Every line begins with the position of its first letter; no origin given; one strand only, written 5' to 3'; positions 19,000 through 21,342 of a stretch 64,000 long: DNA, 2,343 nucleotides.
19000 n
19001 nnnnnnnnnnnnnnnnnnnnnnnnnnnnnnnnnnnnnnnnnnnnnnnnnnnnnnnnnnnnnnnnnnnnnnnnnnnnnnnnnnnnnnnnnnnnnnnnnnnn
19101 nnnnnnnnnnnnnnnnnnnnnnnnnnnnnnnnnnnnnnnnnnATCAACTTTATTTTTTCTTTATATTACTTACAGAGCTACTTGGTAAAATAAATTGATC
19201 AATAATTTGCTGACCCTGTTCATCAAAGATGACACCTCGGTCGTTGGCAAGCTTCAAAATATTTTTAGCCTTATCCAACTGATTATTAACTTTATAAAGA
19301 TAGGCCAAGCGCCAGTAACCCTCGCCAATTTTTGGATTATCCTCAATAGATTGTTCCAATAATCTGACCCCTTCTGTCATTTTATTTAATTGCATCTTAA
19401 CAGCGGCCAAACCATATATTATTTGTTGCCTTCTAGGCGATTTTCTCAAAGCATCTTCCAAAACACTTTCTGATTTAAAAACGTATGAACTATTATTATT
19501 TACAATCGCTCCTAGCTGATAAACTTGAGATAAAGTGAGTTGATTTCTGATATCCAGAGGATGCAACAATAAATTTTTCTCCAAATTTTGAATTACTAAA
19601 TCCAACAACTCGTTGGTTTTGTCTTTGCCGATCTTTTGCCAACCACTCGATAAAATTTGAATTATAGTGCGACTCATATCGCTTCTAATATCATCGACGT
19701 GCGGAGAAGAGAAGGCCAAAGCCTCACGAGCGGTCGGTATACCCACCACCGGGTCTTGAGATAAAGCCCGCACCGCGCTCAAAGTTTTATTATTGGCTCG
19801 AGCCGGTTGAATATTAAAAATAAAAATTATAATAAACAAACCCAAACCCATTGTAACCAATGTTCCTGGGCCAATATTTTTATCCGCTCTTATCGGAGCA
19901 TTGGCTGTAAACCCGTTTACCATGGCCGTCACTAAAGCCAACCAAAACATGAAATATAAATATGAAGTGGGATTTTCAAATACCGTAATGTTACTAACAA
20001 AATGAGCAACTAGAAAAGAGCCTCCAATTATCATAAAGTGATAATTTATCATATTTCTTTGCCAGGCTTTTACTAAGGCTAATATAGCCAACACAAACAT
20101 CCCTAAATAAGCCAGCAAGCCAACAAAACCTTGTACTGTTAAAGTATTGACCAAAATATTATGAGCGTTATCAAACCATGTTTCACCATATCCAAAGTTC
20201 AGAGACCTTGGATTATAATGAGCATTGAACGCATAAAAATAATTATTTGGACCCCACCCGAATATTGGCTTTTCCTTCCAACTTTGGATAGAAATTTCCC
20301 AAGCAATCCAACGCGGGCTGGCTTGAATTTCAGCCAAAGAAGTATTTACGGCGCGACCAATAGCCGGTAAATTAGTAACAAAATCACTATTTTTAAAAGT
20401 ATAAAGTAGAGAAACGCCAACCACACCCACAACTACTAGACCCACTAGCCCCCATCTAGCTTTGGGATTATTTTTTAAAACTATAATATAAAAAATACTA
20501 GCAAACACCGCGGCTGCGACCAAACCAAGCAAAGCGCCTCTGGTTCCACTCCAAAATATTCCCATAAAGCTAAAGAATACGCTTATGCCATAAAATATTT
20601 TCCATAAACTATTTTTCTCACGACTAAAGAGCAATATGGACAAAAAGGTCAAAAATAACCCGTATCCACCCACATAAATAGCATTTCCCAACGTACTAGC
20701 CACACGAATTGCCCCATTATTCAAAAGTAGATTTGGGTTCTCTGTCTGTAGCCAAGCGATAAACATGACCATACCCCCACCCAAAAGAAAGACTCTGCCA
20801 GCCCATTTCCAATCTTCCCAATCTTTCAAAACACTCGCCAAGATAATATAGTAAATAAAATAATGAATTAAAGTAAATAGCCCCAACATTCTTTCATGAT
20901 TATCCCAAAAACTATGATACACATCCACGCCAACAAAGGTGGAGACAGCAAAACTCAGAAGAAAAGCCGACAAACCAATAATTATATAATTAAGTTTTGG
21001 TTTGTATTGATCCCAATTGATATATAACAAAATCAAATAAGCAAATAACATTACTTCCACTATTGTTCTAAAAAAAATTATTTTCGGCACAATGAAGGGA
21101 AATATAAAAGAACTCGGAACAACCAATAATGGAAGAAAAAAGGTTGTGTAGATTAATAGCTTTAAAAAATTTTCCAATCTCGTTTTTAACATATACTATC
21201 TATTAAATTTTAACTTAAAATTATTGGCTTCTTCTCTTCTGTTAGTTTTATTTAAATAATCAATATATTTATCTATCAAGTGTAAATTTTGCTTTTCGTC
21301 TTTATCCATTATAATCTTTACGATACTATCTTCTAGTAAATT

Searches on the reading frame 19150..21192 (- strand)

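Call 63: search_protein_families(library=pfam, proteins=[window:19150-21192:-], max_evalue=0.001)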
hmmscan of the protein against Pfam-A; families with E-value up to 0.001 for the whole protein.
window:19150-21192:- (680 aa): 2 families
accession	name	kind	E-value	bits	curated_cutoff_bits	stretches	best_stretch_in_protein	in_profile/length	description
PF04932.20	Wzy_C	-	4.7e-21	75.6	31.7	1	204-363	2-149/149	O-Antigen ligase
PF14559.12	TPR_19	-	9.4e-06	26.3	25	0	576-621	12-57/68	Tetratricopeptide repeat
